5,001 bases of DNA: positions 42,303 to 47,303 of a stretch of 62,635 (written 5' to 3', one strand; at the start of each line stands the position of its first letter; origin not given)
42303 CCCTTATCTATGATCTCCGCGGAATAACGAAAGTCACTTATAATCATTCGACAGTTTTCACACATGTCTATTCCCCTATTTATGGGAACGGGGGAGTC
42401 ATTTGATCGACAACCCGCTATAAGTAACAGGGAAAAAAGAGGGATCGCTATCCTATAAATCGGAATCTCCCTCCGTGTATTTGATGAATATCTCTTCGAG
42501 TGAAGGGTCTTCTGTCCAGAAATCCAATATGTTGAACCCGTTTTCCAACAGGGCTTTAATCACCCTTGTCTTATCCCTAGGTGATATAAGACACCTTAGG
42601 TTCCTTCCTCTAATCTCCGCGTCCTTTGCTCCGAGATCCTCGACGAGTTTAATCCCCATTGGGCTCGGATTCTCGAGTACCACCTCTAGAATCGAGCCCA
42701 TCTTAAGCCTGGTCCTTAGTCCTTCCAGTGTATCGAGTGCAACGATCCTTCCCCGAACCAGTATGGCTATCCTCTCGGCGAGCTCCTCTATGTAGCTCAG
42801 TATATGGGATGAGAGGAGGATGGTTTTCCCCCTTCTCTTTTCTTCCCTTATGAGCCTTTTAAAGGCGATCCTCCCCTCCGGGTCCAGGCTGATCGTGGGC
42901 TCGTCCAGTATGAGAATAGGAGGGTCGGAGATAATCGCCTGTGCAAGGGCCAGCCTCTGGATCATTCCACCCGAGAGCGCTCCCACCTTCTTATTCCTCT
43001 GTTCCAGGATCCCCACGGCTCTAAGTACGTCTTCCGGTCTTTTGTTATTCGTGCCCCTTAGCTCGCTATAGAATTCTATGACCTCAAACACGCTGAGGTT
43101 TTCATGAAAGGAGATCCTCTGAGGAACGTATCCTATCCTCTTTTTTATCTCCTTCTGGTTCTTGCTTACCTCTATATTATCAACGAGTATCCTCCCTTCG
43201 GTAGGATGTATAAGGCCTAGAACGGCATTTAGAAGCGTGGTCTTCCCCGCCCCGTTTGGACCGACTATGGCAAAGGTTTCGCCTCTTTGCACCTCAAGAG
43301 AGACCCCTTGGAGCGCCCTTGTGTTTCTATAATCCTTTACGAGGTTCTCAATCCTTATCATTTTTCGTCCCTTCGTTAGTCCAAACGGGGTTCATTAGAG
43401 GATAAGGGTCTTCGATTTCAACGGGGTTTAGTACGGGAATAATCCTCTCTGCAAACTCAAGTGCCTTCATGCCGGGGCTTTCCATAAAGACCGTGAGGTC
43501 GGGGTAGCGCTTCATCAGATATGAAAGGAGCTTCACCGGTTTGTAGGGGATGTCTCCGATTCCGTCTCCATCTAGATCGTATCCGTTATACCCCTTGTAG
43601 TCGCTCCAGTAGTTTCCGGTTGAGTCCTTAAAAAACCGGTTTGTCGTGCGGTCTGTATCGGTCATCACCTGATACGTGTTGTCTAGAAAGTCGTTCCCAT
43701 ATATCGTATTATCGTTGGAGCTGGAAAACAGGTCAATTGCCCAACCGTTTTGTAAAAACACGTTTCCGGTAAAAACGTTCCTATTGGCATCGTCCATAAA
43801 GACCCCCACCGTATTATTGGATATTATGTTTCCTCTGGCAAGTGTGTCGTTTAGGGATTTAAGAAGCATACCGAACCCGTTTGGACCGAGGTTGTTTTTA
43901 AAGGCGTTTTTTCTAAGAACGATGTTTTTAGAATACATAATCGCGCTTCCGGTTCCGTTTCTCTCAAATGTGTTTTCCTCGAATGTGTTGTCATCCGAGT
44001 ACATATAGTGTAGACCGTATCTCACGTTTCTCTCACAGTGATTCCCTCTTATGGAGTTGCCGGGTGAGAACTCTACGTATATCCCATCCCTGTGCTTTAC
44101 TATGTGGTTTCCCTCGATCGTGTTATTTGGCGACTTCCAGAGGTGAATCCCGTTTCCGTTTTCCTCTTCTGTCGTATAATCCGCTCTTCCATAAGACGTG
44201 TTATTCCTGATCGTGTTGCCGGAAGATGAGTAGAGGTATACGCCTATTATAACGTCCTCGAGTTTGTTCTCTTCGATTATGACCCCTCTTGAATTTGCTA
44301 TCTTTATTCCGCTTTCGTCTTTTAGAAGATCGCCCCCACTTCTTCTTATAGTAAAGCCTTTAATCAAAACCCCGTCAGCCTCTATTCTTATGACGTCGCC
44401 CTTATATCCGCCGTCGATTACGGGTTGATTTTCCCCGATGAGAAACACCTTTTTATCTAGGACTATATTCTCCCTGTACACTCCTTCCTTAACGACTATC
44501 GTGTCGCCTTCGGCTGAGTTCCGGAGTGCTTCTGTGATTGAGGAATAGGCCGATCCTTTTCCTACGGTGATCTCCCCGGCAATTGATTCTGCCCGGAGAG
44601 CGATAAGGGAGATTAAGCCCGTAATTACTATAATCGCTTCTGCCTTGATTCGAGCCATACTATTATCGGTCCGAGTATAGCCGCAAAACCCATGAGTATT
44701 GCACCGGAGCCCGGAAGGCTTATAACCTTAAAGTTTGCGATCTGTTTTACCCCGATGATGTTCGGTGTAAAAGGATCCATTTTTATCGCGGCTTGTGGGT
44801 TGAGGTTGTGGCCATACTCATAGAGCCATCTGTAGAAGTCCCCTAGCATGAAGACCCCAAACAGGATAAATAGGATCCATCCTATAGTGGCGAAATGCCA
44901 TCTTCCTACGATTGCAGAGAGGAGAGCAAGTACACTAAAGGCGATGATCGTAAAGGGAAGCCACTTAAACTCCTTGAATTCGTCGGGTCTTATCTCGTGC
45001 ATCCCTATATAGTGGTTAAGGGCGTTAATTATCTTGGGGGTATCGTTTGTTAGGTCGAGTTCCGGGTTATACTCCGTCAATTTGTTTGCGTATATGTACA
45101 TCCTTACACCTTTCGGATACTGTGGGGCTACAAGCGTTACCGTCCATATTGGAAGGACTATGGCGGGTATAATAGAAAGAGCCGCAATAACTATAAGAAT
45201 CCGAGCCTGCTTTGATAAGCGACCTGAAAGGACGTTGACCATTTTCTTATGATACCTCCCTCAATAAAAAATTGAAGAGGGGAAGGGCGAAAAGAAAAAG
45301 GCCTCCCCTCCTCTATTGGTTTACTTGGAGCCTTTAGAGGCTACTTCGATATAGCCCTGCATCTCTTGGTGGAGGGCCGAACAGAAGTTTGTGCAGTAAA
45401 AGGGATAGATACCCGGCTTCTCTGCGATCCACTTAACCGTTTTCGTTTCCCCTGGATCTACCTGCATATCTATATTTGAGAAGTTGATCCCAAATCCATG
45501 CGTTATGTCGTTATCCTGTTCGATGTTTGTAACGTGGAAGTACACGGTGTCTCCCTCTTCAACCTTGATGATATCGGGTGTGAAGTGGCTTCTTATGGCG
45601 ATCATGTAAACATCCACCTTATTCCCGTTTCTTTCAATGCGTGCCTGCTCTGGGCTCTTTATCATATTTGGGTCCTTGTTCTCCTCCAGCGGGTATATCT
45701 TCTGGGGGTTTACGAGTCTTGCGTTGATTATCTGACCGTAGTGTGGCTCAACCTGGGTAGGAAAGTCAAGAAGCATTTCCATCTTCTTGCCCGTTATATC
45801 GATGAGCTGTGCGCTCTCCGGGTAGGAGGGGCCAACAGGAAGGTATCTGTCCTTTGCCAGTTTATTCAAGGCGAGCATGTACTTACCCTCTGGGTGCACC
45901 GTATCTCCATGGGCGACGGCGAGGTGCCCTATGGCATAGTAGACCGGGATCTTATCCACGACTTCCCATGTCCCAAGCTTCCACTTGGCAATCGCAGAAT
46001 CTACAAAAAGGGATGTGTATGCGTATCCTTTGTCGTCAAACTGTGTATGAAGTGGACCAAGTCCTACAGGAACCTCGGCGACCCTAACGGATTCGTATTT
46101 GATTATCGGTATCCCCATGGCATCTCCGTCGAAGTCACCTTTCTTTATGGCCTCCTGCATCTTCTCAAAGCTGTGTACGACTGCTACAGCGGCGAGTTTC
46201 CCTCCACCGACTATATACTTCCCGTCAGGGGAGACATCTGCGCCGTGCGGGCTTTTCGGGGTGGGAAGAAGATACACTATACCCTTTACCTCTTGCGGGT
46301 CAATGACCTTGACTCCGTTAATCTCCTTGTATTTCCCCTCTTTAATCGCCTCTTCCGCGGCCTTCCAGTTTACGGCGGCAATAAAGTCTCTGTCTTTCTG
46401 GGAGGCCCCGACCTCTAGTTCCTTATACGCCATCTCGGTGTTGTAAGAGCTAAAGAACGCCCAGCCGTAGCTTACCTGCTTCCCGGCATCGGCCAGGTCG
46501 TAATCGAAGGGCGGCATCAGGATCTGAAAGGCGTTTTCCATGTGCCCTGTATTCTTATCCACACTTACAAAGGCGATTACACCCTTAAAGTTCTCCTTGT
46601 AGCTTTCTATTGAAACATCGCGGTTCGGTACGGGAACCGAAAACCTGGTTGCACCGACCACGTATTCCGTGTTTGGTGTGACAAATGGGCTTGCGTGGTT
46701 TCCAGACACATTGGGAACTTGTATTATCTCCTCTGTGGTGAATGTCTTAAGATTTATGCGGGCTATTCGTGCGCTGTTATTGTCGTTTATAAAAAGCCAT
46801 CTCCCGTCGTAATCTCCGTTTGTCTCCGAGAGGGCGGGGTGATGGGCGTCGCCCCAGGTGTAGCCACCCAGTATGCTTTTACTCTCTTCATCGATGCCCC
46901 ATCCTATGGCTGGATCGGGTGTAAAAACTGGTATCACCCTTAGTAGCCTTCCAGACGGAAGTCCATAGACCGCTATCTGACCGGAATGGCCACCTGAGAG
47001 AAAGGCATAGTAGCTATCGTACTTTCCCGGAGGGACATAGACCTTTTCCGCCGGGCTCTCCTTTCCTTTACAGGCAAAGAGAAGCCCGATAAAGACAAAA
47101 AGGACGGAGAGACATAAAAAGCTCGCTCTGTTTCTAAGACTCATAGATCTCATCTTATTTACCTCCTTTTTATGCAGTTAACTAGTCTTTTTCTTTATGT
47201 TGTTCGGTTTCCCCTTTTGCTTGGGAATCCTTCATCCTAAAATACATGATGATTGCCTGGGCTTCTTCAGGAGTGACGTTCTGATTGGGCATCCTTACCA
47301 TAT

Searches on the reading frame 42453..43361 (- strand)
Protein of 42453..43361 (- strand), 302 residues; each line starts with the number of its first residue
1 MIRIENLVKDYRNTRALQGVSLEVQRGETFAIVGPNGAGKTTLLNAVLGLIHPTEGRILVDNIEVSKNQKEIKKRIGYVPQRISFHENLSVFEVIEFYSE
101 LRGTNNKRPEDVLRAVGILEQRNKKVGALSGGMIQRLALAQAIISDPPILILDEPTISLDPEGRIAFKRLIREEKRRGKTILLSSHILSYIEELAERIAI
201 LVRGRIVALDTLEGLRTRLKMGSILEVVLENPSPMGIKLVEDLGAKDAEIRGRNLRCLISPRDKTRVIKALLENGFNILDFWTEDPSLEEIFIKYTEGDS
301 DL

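Call 6: search_protein_families(library=pfam, proteins=[window:42453-43361:-], max_evalue=0.01)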
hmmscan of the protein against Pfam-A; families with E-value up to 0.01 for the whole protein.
window:42453-43361:- (302 aa): 13 families
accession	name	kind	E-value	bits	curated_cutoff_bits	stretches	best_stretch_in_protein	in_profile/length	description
PF00005.33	ABC_tran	-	9.7e-38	130.3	25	1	17-156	1-136/137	ABC transporter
PF13304.12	AAA_21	-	4.4e-12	47.1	27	2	129-187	238-299/304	AAA domain, putative AbiEii toxin, Type IV TA system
PF02463.25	SMC_N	-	3.7e-07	30.2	40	1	19-183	17-195/220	RecF/RecN/SMC N terminal domain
PF13476.12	AAA_23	-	1.8e-06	29.2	27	1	12-48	5-40/201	AAA domain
PF13555.12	AAA_29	-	5e-06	26.6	27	1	17-55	12-50/61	P-loop containing region of AAA domain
PF13732.12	DrrA1-3_C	-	1.2e-05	26.3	27.4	1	215-296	6-81/81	ATP-binding protein DrrA1-3-like, C-terminal domain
PF13401.12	AAA_22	-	0.00065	20.5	27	1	31-154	9-92/130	AAA domain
PF13175.12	AAA_15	-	0.00069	19.8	32.1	1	13-70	10-73/374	AAA ATPase domain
PF13173.12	AAA_14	-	0.00096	19.6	27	0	29-74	4-48/129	AAA domain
PF00437.27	T2SSE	-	0.0013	17.9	24.9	1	29-68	144-185/370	Type II/IV secretion system protein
PF13191.12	AAA_16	-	0.0022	18.9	32.6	1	24-176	19-161/167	AAA ATPase domain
PF02492.25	cobW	-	0.0051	16.8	20.7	0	30-64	3-38/180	CobW/HypB/UreG, nucleotide-binding domain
PF13514.12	AAA_27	-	0.0093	16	22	0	28-52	27-51/206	AAA domain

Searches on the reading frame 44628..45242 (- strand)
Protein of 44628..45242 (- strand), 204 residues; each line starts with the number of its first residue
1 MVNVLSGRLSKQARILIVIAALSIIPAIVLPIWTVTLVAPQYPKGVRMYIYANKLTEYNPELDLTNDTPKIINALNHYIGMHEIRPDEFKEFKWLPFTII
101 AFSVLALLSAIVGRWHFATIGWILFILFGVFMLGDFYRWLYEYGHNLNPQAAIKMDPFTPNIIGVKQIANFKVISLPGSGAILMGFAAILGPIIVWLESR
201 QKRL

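Call 6: search_protein_families(library=pfam, proteins=[window:44628-45242:-], max_evalue=0.01)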
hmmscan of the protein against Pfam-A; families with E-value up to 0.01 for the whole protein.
window:44628-45242:- (204 aa): 0 families

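Call 9: search_protein_families(library=pfam, proteins=[window:44628-45242:-], max_evalue=10)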
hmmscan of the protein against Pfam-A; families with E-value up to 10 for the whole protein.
window:44628-45242:- (204 aa): 2 families
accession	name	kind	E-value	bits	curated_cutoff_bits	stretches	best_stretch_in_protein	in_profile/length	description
PF13150.11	TraL_transposon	-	0.52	10.6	27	1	6-24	19-37/86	Conjugative transposon protein TraL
PF20990.2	DUF2207_C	-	1.1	9.3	33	1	10-113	132-185/247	Predicted membrane protein (DUF2207) C-terminal domain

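Call 16: search_protein_families(library=ncbifam, proteins=[window:44628-45242:-], max_evalue=0.1)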
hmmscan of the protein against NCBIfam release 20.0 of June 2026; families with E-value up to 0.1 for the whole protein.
window:44628-45242:- (204 aa): 0 families
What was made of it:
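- Tried and rejected: Pfam and NCBIfam on the repaired stub gave no hit (calls 9, 16).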

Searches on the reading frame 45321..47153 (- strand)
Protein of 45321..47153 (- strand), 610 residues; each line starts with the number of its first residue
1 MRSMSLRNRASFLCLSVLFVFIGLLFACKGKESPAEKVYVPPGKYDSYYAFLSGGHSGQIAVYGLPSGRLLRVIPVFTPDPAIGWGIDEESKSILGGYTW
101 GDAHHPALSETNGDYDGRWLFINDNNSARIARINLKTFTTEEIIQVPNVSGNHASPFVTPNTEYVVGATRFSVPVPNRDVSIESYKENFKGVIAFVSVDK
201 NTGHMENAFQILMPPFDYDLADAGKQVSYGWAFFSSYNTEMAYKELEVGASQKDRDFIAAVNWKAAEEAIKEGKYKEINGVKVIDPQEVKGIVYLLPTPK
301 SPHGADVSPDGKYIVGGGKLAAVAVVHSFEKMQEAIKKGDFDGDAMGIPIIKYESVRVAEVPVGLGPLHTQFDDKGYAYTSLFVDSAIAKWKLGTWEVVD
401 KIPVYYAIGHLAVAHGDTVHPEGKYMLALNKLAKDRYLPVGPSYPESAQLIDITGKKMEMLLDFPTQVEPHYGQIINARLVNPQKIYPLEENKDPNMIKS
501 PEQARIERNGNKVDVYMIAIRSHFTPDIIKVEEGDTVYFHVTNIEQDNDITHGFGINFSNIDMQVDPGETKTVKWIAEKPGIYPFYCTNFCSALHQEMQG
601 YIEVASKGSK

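Call 6: search_protein_families(library=pfam, proteins=[window:45321-47153:-], max_evalue=0.01)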
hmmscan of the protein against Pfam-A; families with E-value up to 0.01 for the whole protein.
window:45321-47153:- (610 aa): 4 families
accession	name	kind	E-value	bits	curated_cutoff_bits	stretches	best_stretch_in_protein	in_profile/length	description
PF18764.7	nos_propeller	-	1.8e-35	121.2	30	1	401-471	1-71/71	Nitrous oxide reductase propeller repeat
PF13473.12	Cupredoxin_1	-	2.8e-07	30.9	27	1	516-600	23-100/104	Cupredoxin-like domain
PF00116.26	COX2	-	0.00092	19.6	22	1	541-600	56-115/120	Cytochrome C oxidase subunit II, periplasmic domain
PF18793.7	nos_propeller_2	-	0.0028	18.4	29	1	146-212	1-63/70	Nitrous oxide reductase propeller repeat 2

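Call 16: search_protein_families(library=ncbifam, proteins=[window:45321-47153:-], max_evalue=0.1)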
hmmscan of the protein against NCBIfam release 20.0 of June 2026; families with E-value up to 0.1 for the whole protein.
window:45321-47153:- (610 aa): 11 families
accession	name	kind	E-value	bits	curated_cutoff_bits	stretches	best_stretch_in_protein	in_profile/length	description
TIGR04246.1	nitrous_NosZ_Gp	equivalog_domain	1.3e-286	951.5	625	1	35-604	1-576/578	Sec-dependent nitrous-oxide reductase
TIGR04244.1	nitrous_NosZ_RR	equivalog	8.5e-145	483.7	625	1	32-602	37-624/627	TAT-dependent nitrous-oxide reductase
NF052460.1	L-NosZ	equivalog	3.4e-58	197.3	700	2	279-604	154-478/480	clade III lactonase-type nitrous-oxide reductase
TIGR02866.1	CoxB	equivalog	1.7e-07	31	147.7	1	533-607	124-194/202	cytochrome c oxidase subunit II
TIGR03096.1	nitroso_cyanin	equivalog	2e-06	27.6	142.85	1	523-595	57-126/135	nitrosocyanin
NF041074.2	quin_ox_SoxA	equivalog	0.00025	20.9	110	1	509-604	59-153/154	proton pump complex quinol oxidase subunit SoxA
NF050117.1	aa3_CtaC_Actin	exception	0.00063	19.1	250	1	546-607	174-235/244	aa3-type cytochrome oxidase subunit II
TIGR02656.1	cyanin_plasto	equivalog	0.002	18.5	87.85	1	523-593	13-90/99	plastocyanin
TIGR02376.1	Cu_nitrite_red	equivalog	0.0028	17.1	296.3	1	525-591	57-128/326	copper-containing nitrite reductase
NF047550.1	LIC_12071_fam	equivalog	0.011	15.1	350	1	231-280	27-73/337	LIC_12071 family protein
TIGR02375.1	pseudoazurin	equivalog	0.091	12.5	109.85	0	524-591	12-76/116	pseudoazurin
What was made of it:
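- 41212..47655 (-): Intact clade II (Sec-type) nos cluster: cytochrome c, nosZ, 204-aa membrane protein, nosD, nosF, nosL, nosY. NosZ scores 951 bits against TIGR04246, cut-off 625 (call 16).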

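Call 31: list_cluster_members(proteins=[window:45321-47153:-, window:48873-49982:-, P0001])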
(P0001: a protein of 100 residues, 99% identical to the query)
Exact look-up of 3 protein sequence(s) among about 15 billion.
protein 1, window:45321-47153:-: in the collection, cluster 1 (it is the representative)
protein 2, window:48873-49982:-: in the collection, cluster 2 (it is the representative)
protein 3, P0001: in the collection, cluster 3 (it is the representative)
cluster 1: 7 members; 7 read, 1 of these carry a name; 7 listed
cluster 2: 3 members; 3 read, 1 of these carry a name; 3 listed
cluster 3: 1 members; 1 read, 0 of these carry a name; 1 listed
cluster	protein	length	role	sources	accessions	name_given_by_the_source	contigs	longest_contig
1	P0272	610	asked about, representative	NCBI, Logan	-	-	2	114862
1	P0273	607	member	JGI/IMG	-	-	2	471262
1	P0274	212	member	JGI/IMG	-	-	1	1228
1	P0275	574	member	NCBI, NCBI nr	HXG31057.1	MAG TPA: Sec-dependent nitrous-oxide reductase, partial [Thermodesulfobacteriota ... | Sec-dependent nitrous-oxide reductase [Thermodesulfobacteriota bacterium]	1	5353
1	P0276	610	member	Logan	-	-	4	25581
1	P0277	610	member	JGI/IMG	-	-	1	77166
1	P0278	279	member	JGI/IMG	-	-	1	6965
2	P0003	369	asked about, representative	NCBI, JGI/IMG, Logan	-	-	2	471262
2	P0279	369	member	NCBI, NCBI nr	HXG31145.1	MAG TPA: hypothetical protein VNK81_05830 [Thermodesulfobacteriota bacterium] | hypothetical protein [Thermodesulfobacteriota bacterium]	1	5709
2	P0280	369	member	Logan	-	-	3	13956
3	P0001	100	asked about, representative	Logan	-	-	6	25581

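Call 33: find_encoding_contigs(protein=P0277, flank=10000, max_places=3)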
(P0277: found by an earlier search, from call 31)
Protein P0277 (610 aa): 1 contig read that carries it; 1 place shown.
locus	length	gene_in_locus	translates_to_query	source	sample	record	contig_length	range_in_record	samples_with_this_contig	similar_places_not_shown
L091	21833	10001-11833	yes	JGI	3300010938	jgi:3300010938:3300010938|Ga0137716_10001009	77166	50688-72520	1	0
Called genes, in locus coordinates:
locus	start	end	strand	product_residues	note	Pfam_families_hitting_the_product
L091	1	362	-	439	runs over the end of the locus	PF07690:MFS_1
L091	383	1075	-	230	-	PF02665:Nitrate_red_gam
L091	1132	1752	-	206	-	PF02613:Nitrate_red_del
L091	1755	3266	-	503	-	PF12838:Fer4_7 (faint), PF13237:Fer4_10, PF13247:Fer4_11, PF14711:Nitr_red_bet_C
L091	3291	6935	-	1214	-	PF00384:Molybdopterin, PF28599:NarG_dom_V, PF01568:Molydop_binding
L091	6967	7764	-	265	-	PF00034:Cytochrom_C, PF13442:Cytochrome_CBB3 (weak)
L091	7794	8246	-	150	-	PF02082:Rrf2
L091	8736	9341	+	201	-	PF00440:TetR_N, PF17932:TetR_C_24 (weak)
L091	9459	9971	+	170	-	PF00034:Cytochrom_C, PF13442:Cytochrome_CBB3 (faint)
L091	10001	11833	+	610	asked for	PF18764:nos_propeller, PF13473:Cupredoxin_1 (weak)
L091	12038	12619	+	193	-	-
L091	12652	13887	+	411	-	PF07602:DUF1565 (weak), PF22842:Pel9A-like_beta_helix, PF05048:NosD (weak), PF13229:Beta_helix, PF05048:NosD, PF13229:Beta_helix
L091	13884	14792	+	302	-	PF02463:SMC_N (weak), PF13175:AAA_15 (faint), PF13476:AAA_23 (weak), PF00005:ABC_tran, PF13732:DrrA1-3_C (faint), PF13304:AAA_21 (weak)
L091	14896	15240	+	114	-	PF05573:NosL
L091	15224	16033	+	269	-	PF12679:ABC2_membrane_2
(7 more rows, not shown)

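Call 72: find_related_loci(query=window:45321-47153:-, collection=genome_contigs, flank=10000)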
Query window:45321-47153:- (610 aa) in genome_contigs; peptide patterns used: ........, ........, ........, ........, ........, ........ (x = any residue, [..] = any of these).
600 stretches matched a pattern (row limit reached: there are more); 585 encode a relative of the query (tblastn E <= 1e-3); the best 80 are kept; 80 distinct loci.
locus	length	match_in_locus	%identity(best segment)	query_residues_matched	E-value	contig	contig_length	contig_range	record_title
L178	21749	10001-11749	87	27-609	0e+0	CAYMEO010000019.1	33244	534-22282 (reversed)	MAG TPA_asm: uncultured Spirochaetia bacterium isolate binchicken_co71_42 genome assembly, contig: NODE_516_length_33244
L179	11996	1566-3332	82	22-610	0e+0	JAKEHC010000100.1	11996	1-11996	MAG: Candidatus Dadabacteria bacterium isolate PMV_6.24 PMV_6.24.k101_674651, whole genome shotgun sequence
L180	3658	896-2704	63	12-609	0e+0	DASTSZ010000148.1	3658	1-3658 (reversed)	MAG TPA_asm: Candidatus Eisenbacteria bacterium isolate SMAG_U2293 k141_716683, whole genome shotgun sequence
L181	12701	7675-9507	62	1-609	0e+0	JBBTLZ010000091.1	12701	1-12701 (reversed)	MAG: Candidatus Eisenbacteria bacterium isolate H32-bin110_1 H32_bin110_1_000000000091, whole genome shotgun sequence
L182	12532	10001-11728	66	35-609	0e+0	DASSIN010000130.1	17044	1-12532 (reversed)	MAG TPA_asm: Candidatus Eisenbacteria bacterium isolate SMAG_U1088 k141_973917, whole genome shotgun sequence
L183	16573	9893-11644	64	27-609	0e+0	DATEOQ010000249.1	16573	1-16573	MAG TPA_asm: Candidatus Eisenbacteria bacterium isolate SMAG_U8999 k141_1930111, whole genome shotgun sequence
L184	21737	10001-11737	64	33-609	0e+0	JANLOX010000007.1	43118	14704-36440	MAG: Candidatus Eisenbacteria bacterium isolate OTE_38_metabat_510 OTE_38_k141_4266321, whole genome shotgun sequence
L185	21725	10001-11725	65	36-609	0e+0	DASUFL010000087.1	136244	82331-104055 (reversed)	MAG TPA_asm: Candidatus Eisenbacteria bacterium isolate SMAG_U1378 k141_493859, whole genome shotgun sequence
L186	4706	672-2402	64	35-609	0e+0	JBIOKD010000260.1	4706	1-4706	MAG: Candidatus Eisenbacteria bacterium isolate GcL4-3 k141_949962_length_4706_cov_21.1538, whole genome shotgun sequenc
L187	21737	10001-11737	63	33-609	0e+0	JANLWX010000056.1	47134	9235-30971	MAG: Candidatus Eisenbacteria bacterium isolate OTE_20_metabat_201 OTE_20_k141_3304136, whole genome shotgun sequence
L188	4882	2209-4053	61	6-608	0e+0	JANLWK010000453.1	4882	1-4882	MAG: Candidatus Eisenbacteria bacterium isolate OTE_20_metabat_388 OTE_20_k141_2571259, whole genome shotgun sequence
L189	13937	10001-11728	63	36-609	0e+0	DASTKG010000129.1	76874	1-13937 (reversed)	MAG TPA_asm: Candidatus Eisenbacteria bacterium isolate SMAG_U1954 k141_344288, whole genome shotgun sequence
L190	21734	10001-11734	62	35-609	0e+0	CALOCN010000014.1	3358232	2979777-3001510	MAG: Candidatus Eiseniibacteriota bacterium isolate LOGT_bin.0075 genome assembly, contig: contig_7216, whole genome sho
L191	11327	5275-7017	60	27-607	0e+0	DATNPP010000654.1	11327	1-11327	MAG TPA_asm: Oscillatoriaceae cyanobacterium isolate SMAG_U16484 k141_390638, whole genome shotgun sequence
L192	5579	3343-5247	57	9-609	0e+0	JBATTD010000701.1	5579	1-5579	MAG: Ignavibacteriaceae bacterium isolate MFD12956_ilm_asm_bin20 k127_334058, whole genome shotgun sequence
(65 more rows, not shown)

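Call 75: search_protein_families(library=pfam, proteins=[L178:117-1178:+, L178:2856-3389:+, L178:3404-5209:+, L178:5500-6249:+, L178:6283-6765:+, L178:6843-8252:+, L178:8265-8693:+, L178:8696-9229:+], max_evalue=0.001)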
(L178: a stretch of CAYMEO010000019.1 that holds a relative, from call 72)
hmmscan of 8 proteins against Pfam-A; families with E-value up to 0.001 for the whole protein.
L178:117-1178:+ (353 aa): 1 family
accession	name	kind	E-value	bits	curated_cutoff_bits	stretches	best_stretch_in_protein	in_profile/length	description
PF00871.23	Acetate_kinase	-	5.3e-104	348.4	22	1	10-342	46-392/392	Acetokinase family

L178:2856-3389:+ (177 aa): 1 family
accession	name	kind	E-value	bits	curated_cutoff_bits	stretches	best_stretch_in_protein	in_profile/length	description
PF01814.28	Hemerythrin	-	7.6e-13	49.5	25.3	1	8-151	2-127/127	Hemerythrin HHE cation binding domain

L178:3404-5209:+ (601 aa): 2 families
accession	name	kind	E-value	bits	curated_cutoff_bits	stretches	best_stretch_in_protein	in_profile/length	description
PF08984.16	DUF1858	-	2.4e-26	92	32.2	2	531-585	5-59/59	Domain of unknown function (DUF1858)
PF05940.17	NnrS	-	1.7e-10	41.3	28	1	89-485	8-357/371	NnrS protein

L178:5500-6249:+ (249 aa): 2 families
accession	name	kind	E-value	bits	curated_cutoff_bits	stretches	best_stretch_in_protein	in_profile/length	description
PF04405.19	ScdA_N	-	7.6e-21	74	32.5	1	13-65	2-54/56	Domain of Unknown function (DUF542)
PF01814.28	Hemerythrin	-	4.3e-15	56.8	25.3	2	88-157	4-64/127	Hemerythrin HHE cation binding domain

L178:6283-6765:+ (160 aa): 1 family
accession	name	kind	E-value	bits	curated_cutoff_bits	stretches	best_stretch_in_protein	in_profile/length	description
PF01814.28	Hemerythrin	-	1.5e-14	55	25.3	1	8-109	3-107/127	Hemerythrin HHE cation binding domain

L178:6843-8252:+ (469 aa): 4 families
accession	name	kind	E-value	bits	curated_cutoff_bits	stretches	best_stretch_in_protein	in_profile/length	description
PF07731.20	Cu-oxidase_2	-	2e-18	66.9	20.4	2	212-303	24-134/137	Multicopper oxidase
PF07732.21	Cu-oxidase_3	-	2.5e-18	66.7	21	1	200-303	9-115/119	Multicopper oxidase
PF13473.12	Cupredoxin_1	-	2.9e-11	43.8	27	1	79-154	34-104/104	Cupredoxin-like domain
PF00127.26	Copper-bind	-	1.4e-09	38.7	21.2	1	112-155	60-99/99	Copper binding proteins, plastocyanin/azurin family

L178:8265-8693:+ (142 aa): 0 families

L178:8696-9229:+ (177 aa): 2 families
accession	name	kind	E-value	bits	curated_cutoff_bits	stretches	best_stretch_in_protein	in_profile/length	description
PF05425.18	CopD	-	3e-14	53.7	32.1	1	59-176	3-105/105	Copper resistance protein D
PF13664.11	DUF4149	-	7e-08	33.1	24.6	1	24-136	2-98/102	Domain of unknown function (DUF4149)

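Call 83: search_protein_families(library=ncbifam, proteins=[L178:6843-8252:+, L178:3404-5209:+, L178:8265-8693:+], max_evalue=0.00001)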
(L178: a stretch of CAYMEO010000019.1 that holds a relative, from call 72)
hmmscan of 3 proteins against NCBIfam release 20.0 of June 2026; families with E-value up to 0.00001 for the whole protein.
L178:6843-8252:+ (469 aa): 10 families
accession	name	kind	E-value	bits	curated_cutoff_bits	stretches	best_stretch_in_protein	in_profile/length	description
TIGR02376.1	Cu_nitrite_red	equivalog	2.9e-109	365.4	296.3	2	168-465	9-321/326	copper-containing nitrite reductase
TIGR01480.1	copper_res_A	subfamily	5.8e-15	54.8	478.95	1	189-324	48-183/593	copper resistance system multicopper oxidase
TIGR03388.1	ascorbase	equivalog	4.7e-14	52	614.8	1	195-307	9-124/542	L-ascorbate oxidase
TIGR03095.1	rusti_cyanin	equivalog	3.7e-10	40.2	146.7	0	126-155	119-148/148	rusticyanin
TIGR03389.1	laccase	equivalog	1.5e-08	33.9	558.9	0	208-325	24-147/539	laccase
TIGR04246.1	nitrous_NosZ_Gp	equivalog_domain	3.9e-08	32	625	0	218-302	499-576/578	Sec-dependent nitrous-oxide reductase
NF008135.0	PRK10883.1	equivalog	1.6e-07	30.2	581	1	169-304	30-165/471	cell division protein FtsP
TIGR02656.1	cyanin_plasto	equivalog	1.9e-07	31.4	87.85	0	81-155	19-99/99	plastocyanin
NF008205.1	PRK10965.1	equivalog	6.1e-07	28.6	525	1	170-303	31-164/529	multicopper oxidase CueO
TIGR04244.1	nitrous_NosZ_RR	equivalog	8.9e-06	24.5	625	0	80-155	550-627/627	TAT-dependent nitrous-oxide reductase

L178:3404-5209:+ (601 aa): 1 family
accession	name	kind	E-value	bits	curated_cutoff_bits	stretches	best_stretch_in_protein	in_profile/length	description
TIGR03980.1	prismane_assoc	subfamily_domain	2.6e-14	53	44.95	1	10-65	1-58/58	hybrid cluster protein-associated redox disulfide domain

L178:8265-8693:+ (142 aa): 0 families
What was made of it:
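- That NirK scores 365 bits against TIGR02376 (call 83).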
